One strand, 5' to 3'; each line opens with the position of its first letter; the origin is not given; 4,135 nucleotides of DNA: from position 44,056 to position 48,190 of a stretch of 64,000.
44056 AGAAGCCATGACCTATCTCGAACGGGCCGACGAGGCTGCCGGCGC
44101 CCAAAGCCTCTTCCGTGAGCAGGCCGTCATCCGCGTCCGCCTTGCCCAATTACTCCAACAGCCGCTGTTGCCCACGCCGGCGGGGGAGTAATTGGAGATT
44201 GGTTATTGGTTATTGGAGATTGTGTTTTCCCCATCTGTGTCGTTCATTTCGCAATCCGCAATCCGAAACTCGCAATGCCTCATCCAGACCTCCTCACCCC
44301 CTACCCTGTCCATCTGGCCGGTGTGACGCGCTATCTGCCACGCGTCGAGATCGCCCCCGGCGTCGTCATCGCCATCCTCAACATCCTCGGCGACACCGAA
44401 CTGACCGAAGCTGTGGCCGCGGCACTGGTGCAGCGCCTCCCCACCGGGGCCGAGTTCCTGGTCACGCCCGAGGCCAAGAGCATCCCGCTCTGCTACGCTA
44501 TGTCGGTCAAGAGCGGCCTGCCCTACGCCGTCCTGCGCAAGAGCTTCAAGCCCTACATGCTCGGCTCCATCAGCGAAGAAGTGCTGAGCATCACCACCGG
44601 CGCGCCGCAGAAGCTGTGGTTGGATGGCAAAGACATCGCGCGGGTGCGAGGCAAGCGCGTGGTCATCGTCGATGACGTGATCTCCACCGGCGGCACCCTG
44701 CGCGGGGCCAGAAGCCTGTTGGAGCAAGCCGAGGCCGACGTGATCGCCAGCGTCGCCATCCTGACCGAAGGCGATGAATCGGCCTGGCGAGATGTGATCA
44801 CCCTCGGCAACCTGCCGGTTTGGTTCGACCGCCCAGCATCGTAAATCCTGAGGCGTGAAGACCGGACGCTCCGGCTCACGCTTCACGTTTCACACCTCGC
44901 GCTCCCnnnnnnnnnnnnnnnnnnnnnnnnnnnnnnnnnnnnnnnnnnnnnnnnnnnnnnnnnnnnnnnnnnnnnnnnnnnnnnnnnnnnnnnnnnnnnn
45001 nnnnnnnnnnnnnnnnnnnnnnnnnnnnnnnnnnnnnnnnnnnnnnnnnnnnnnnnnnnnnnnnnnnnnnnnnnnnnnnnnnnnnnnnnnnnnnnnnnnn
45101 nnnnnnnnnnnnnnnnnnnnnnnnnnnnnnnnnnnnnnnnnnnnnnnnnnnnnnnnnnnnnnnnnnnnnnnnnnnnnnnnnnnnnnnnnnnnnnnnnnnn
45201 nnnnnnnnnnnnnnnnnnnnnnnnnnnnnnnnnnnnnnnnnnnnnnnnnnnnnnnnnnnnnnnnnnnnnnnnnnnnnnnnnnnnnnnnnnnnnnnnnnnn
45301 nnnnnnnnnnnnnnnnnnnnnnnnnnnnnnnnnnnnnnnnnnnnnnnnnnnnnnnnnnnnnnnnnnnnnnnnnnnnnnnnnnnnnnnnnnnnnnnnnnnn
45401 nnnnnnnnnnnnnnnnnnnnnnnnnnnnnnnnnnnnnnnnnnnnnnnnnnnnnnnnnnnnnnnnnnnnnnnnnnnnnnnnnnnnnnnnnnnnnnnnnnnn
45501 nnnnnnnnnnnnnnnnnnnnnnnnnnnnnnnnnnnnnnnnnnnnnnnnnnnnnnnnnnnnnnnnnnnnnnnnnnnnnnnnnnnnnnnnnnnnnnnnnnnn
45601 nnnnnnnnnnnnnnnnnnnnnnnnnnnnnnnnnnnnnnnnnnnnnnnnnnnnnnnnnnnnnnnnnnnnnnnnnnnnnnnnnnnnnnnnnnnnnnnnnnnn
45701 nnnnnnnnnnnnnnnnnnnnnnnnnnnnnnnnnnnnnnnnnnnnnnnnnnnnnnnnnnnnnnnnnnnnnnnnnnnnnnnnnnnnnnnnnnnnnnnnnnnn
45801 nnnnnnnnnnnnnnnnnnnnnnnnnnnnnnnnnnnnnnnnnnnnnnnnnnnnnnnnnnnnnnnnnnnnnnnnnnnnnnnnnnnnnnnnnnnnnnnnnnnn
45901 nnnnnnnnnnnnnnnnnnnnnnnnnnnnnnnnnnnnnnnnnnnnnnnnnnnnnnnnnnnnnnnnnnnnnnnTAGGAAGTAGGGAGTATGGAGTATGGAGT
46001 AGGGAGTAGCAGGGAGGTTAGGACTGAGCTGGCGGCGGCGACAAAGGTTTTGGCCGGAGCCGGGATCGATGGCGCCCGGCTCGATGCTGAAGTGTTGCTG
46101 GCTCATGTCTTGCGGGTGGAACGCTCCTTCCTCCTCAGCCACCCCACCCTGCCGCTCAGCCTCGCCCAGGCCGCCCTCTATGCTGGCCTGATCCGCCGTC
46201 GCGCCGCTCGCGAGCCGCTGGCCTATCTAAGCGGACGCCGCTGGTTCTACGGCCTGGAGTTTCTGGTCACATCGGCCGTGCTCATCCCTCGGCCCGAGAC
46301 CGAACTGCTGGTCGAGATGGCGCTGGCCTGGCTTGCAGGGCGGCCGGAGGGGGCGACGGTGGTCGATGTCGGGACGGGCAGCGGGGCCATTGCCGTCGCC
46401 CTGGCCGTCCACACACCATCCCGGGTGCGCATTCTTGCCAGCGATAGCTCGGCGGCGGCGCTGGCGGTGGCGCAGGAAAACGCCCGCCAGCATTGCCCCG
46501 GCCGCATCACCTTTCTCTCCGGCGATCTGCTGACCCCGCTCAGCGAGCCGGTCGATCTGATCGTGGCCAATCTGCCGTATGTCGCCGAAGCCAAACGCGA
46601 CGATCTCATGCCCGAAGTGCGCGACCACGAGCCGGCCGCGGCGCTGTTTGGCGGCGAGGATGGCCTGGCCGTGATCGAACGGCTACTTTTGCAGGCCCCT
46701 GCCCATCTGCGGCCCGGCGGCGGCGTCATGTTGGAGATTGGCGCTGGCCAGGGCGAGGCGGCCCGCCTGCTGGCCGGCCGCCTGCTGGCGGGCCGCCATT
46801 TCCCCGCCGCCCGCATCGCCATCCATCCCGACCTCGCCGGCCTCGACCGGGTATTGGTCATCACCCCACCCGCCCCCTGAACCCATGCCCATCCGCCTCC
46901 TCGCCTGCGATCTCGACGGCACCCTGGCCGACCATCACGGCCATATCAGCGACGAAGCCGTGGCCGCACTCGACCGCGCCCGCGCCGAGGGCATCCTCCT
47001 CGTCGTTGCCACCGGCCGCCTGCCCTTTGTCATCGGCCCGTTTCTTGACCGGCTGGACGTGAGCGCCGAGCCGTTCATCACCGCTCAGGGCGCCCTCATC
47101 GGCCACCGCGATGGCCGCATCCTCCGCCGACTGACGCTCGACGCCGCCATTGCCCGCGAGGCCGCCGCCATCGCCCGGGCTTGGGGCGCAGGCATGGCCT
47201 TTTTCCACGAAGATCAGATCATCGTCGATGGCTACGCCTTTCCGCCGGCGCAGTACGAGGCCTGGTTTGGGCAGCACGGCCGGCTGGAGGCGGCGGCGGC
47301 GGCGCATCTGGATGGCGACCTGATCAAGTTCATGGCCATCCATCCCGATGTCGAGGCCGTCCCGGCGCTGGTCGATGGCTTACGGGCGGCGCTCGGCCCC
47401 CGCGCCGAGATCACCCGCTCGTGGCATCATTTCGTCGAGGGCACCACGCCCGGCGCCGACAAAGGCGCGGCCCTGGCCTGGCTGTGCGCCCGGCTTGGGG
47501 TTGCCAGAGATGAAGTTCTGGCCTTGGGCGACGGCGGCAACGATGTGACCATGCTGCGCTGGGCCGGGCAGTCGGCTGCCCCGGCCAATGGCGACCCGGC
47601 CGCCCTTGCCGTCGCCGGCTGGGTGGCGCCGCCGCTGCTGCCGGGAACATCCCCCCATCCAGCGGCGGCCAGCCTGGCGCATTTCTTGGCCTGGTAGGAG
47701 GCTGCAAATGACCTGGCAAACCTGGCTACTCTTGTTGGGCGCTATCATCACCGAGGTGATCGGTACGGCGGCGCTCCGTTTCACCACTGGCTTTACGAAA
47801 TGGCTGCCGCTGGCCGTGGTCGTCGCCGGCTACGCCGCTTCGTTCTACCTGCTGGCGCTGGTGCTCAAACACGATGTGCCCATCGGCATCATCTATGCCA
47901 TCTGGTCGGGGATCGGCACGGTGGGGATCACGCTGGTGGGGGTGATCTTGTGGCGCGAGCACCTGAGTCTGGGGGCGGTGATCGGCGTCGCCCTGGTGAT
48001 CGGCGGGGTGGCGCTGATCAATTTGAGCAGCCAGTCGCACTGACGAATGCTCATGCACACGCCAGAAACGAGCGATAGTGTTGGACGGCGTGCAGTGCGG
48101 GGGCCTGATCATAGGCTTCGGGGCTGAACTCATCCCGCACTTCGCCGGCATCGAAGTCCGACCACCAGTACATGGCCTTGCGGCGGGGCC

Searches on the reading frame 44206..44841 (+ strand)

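Call 30: search_protein_families(library=pfam, proteins=[window:44206-44841:+], max_evalue=0.001)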
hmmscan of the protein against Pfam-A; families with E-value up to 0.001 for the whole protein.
window:44206-44841:+ (212 aa): 1 family
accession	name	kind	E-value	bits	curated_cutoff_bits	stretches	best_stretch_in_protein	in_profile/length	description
PF00156.33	Pribosyltran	-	2.2e-13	50.2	26.3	1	77-188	25-126/158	Phosphoribosyl transferase domain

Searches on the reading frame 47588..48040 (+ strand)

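Call 77: search_protein_families(library=pfam, proteins=[window:47588-48040:+], max_evalue=0.001)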
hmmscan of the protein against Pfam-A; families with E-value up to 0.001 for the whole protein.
window:47588-48040:+ (151 aa): 1 family
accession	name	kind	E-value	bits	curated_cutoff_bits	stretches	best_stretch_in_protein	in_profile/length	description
PF00893.25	Multi_Drug_Res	-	1.5e-26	93.1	23.7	1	45-137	2-93/93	Small Multidrug Resistance protein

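Call 79: search_protein_families(library=ncbifam, proteins=[window:47588-48040:+], max_evalue=0.00001)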
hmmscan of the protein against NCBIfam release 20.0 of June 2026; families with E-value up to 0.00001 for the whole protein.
window:47588-48040:+ (151 aa): 21 families
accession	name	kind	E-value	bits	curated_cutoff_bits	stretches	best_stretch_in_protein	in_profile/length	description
NF033137.0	SMR_qac_int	equivalog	3.7e-28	98.2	188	1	45-149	2-105/109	Qac family quaternary ammonium compound efflux SMR transporter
NF000278.1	SMR_qac_G2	exception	4.5e-26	91.4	220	1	45-149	3-106/110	quaternary ammonium compound efflux SMR transporter QacG2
NF051481.1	EbrA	exception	2.8e-25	88.6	160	1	46-146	5-104/104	SMR family multidrug efflux transporter EbrA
NF007087.1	PRK09541.1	subfamily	6.6e-24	84.5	162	1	45-150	3-107/110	EmrE family multidrug efflux SMR transporter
NF000067.2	SMR_qac_FL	exception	5.6e-23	81.6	205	1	45-149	3-106/110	quaternary ammonium compound efflux SMR transporter QacL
NF051482.1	EbrB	exception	5.7e-22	78.4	160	1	46-147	4-104/105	SMR family multidrug efflux transporter EbrB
NF042984.1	SMR_efflux_EmrE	exception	6.5e-22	78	226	1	46-150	4-107/110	multidrug efflux SMR transporter EmrE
NF000148.1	SMR_qac_pB8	exception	7.2e-22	78.1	200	1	49-150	7-107/110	Qac-pB8 family quaternary ammonium compound efflux SMR transporter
NF033136.1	SMR_qac_K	exception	2.4e-21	76.5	205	1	44-149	2-106/110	quaternary ammonium compound efflux SMR transporter QacK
NF000276.2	SMR_qac_E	exception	2.3e-20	72.8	185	1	45-144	2-100/101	quaternary ammonium compound efflux SMR transporter QacE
NF033470.1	SMR_qac_bcrC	exception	6.9e-20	71.6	225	1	50-148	8-105/114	quaternary ammonium compound efflux SMR transporter BcrC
NF000384.1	QacCGHJ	equivalog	7.3e-20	71.2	160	1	46-151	3-107/107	QacCGHJ group quaternary ammonium compound efflux SMR transporter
NF033469.1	SMR_qac_bcrB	exception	1.2e-19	70.8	205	1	46-147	4-104/105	quaternary ammonium compound efflux SMR transporter BcrB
NF000279.1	qac_SMR_H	exception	4.5e-18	65.6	205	1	46-151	3-107/107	quaternary ammonium compound efflux SMR transporter QacH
NF000277.1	qac_SMR_G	exception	1.5e-17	63.9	200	1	46-151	3-107/107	quaternary ammonium compound efflux SMR transporter QacG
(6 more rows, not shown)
